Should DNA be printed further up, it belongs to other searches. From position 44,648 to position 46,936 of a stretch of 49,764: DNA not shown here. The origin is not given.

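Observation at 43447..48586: P450 + FAAL-ACP fusion + two LpxL-family acyltransferases in a tRNA hot spot: candidate undescribed envelope-lipid acyl-remodelling system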

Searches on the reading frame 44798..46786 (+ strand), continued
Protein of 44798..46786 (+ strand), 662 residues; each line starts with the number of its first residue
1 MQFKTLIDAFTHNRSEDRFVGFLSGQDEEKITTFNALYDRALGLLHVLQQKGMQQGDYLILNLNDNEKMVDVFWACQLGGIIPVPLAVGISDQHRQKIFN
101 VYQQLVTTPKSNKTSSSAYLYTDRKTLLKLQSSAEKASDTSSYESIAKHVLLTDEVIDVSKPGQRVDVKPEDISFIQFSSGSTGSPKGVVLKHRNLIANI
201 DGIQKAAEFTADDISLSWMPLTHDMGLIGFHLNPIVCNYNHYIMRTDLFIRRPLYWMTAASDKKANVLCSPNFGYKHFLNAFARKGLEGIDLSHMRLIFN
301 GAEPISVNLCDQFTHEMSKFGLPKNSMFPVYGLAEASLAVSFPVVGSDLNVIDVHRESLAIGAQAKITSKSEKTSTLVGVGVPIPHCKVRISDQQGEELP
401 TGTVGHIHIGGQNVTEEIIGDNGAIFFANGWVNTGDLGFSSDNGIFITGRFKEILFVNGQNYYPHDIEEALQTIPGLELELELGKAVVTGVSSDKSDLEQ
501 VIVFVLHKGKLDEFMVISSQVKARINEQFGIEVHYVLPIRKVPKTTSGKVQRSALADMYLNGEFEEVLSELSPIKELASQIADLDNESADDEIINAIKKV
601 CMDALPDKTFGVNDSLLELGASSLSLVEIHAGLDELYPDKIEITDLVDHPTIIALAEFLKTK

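Call 68: search_dna_similar(query=window:44798-46786:+, collection=plasmids, mode=protein, max_evalue=1e-50, max_rows=15)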
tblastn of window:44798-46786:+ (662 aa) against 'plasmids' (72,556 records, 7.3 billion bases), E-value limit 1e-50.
Records with a match: 167; places in all: 180; records where one place covers at least 80% of the query: 126.
Best place of each record, by identity: <60% 167.
By first word of the organism name: Streptomyces 36; Bacillus 18; Priestia 13; Agrobacterium 10; Nostoc 7; Rhodococcus 7; Leptolyngbya 5; Burkholderia 5; Methylocystis 5; Cupriavidus 3; and 41 more.
By predicted mobility (MOB-suite, as given by PLSDB): non-mobilizable 138; conjugative 16; mobilizable 13.
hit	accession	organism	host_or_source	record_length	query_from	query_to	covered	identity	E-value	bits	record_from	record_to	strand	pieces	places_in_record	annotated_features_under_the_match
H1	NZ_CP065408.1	Diaphorobacter sp. JS3051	whole organism,soil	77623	1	659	100%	43.2%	2e-163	526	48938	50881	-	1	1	non-ribosomal peptide synthetase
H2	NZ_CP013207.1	Paenibacillus sp. IHB B 3084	single,lake sediment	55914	2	662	100%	41.0%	6e-150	488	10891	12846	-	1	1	aminotransferase class III-fold pyridoxal phosphate-dependent enzyme | fabD: ACP S-malonyltransferase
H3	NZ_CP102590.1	Niallia taxi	-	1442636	2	662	100%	40.6%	9e-149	484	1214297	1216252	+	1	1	none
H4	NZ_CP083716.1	Bacillus velezensis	cell culture,Meju, fermented soybean ...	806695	2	659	99%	36.5%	4e-127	422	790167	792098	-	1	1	bamA: bacillomycin D hybrid PKS/NRPS BamA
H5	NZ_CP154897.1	Bacillus amyloliquefaciens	-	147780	2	659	99%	36.3%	4e-127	422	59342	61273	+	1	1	non-ribosomal peptide synthetase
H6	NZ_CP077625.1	Clostridium estertheticum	single colony,bovine feces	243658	2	659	99%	36.2%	3e-131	434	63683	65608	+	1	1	non-ribosomal peptide synthetase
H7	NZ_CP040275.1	Nostoc sp. C052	Blasia pusilla,pure culture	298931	5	661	99%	29.9%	5e-68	249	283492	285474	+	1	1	type I polyketide synthase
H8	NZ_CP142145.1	Rhodococcus sp. PD04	mixed culture,Industrial wastewater ...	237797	1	662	100%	27.6%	4e-59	223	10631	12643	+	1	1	SDR family NAD(P)-dependent oxidoreductase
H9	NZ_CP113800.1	Rhodococcus pyridinivorans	sediment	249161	43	662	94%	29.4%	8e-61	228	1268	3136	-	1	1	none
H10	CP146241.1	Agrobacterium vitis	Vitis vinifera,cell culture,Grape gall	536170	2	659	99%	27.6%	1e-55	213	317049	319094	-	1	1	AMP-binding protein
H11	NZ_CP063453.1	Rhodococcus pyridinivorans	oil-polluted soil,Libyan oil-polluted ...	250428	1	662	100%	27.3%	5e-59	223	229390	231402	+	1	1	type I polyketide synthase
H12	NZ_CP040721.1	Rhodococcus pyridinivorans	prokaryote,Quinoline-degrading ...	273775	43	662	94%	29.1%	1e-60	227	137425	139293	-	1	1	type I polyketide synthase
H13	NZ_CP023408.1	Streptomyces fungicidicus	Pig,cell culture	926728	1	569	86%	31.6%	7e-80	284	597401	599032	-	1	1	non-ribosomal peptide synthetase/type I polyketide synthase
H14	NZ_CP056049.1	Agrobacterium vitis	Vitis vinifera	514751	24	659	96%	28.1%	1e-57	218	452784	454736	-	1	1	AMP-binding protein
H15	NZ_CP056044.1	Agrobacterium vitis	Vitis vinifera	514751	24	659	96%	28.1%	1e-57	218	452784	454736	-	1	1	AMP-binding protein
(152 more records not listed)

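Call 69: get_annotated_region(hit=H1, flank=9000)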
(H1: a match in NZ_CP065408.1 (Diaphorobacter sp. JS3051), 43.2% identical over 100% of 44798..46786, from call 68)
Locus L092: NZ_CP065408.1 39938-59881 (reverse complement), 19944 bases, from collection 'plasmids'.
description: Diaphorobacter sp. JS3051 plasmid pDCB2, complete sequence
organism: Diaphorobacter sp. JS3051 (NCBI taxid 2792224)
taxonomy: Bacteria; Pseudomonadota; Betaproteobacteria; Burkholderiales; Comamonadaceae; Diaphorobacter; Diaphorobacter sp. JS3051
host: -; source: whole organism,soil; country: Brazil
typing (MOB-suite, as given by PLSDB): conjugative; replicon IncP; relaxase MOBP; mating-pair formation MPF_T
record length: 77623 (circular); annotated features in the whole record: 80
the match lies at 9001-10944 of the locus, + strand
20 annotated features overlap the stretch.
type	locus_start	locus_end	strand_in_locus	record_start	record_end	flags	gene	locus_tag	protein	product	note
CDS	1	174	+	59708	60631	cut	-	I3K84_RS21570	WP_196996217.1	metallophosphoesterase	-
CDS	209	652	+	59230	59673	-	-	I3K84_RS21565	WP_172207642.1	HIT family protein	-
CDS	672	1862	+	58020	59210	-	-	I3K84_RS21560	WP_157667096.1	LptF/LptG family permease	-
CDS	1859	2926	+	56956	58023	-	-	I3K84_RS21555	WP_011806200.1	LptF/LptG family permease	-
CDS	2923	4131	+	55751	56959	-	-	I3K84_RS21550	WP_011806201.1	CDP-alcohol phosphatidyltransferase family protein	GO:0008654 - phospholipid biosynthetic process [Evidence IEA]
CDS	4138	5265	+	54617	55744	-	-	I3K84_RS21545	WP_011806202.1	hypothetical protein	-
CDS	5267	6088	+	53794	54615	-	-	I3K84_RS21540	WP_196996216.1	nucleotidyltransferase family protein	-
CDS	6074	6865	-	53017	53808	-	-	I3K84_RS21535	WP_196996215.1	phosphocholine cytidylyltransferase family protein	-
CDS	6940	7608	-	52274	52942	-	-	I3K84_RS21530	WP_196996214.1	4'-phosphopantetheinyl transferase superfamily protein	-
CDS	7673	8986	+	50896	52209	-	-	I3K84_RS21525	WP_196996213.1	cytochrome P450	-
CDS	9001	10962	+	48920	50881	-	-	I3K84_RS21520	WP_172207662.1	non-ribosomal peptide synthetase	-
CDS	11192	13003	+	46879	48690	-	-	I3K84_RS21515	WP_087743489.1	fatty acyl-AMP ligase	-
CDS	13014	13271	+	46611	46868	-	-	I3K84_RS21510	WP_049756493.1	acyl carrier protein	-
CDS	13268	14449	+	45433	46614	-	-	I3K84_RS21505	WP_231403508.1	aminotransferase class I/II-fold pyridoxal phosphate-dependent enzyme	GO:0009058 - biosynthetic process [Evidence IEA]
CDS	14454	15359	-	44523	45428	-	-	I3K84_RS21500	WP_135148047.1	hypothetical protein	-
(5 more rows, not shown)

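Call 70: search_protein_families(library=pfam, proteins=[L092:4138-5265:+, L092:14454-15359:-, L092:15547-16431:+, L092:13268-14449:+, L092:17536-18522:-, L092:2923-4131:+, L092:11192-13003:+, L092:672-1862:+, L092:16457-17533:-, L092:18621-18923:+], max_evalue=0.001)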
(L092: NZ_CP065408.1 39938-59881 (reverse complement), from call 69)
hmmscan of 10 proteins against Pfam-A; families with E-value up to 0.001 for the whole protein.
L092:4138-5265:+ (375 aa): 0 families

L092:14454-15359:- (301 aa): 0 families

L092:15547-16431:+ (294 aa): 0 families

L092:13268-14449:+ (393 aa): 3 families
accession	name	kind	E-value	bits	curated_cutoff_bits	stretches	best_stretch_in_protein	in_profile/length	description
PF00155.27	Aminotran_1_2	-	8.8e-52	176.9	19.7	1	50-388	7-361/361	Aminotransferase class I and II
PF01212.27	Beta_elim_lyase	-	7.2e-06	26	27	1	90-282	33-215/288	Beta-eliminating lyase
PF01053.26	Cys_Met_Meta_PP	-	0.00035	19.7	27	1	91-219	54-181/381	Cys/Met metabolism PLP-dependent enzyme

L092:17536-18522:- (328 aa): 9 families
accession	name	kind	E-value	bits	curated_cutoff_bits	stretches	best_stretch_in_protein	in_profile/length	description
PF01370.27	Epimerase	-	3.1e-28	99.2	20.9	1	18-217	1-234/240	NAD dependent epimerase/dehydratase family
PF13460.12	NAD_binding_10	-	1.3e-16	61.4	27.2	1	22-175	1-155/184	NAD(P)H-binding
PF01073.25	3Beta_HSD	-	1.4e-14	54.2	22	1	19-116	1-106/280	3-beta hydroxysteroid dehydrogenase/isomerase family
PF07993.18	NAD_binding_4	-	2.2e-13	50.4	20.1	1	70-130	79-139/258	Male sterility protein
PF05368.20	NmrA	-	3.5e-11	43.7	27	1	17-92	4-79/298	NmrA-like family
PF16363.11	GDP_Man_Dehyd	-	1.1e-09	38.7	27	1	20-127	2-129/332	GDP-mannose 4,6 dehydratase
PF04321.23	RmlD_sub_bind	-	9.6e-08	31.9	27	1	19-180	4-166/287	RmlD substrate binding domain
PF00106.31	adh_short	-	3.4e-06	27.1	26.6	1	18-146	3-157/195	short chain dehydrogenase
PF00056.29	Ldh_1_N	-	0.00052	20.5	27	0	18-126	3-118/141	lactate/malate dehydrogenase, NAD binding domain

L092:2923-4131:+ (402 aa): 1 family
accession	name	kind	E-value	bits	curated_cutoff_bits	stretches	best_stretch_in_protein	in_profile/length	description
PF01066.26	CDP-OH_P_transf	-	5.9e-08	33.7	22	1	216-362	3-134/152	CDP-alcohol phosphatidyltransferase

L092:11192-13003:+ (603 aa): 2 families
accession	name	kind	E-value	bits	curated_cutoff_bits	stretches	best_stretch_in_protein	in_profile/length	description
PF00501.34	AMP-binding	-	1.7e-53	182.2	29.9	1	52-427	23-384/384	AMP-binding enzyme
PF14535.12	AMP-binding_C_2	-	0.00021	21.9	25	1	470-560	1-91/96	AMP-binding enzyme C-terminal domain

L092:672-1862:+ (396 aa): 1 family
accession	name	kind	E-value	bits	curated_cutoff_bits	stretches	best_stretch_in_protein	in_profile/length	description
PF03739.19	LptF_LptG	-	2.8e-65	221.1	27.9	1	11-358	1-352/353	Lipopolysaccharide export system permease LptF/LptG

L092:16457-17533:- (358 aa): 1 family
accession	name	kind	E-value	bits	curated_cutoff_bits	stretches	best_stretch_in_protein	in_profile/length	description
PF06258.17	Mito_fiss_Elm1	-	5.6e-50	170.6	27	1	20-281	2-263/304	Mitochondrial fission ELM1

L092:18621-18923:+ (100 aa): 0 families
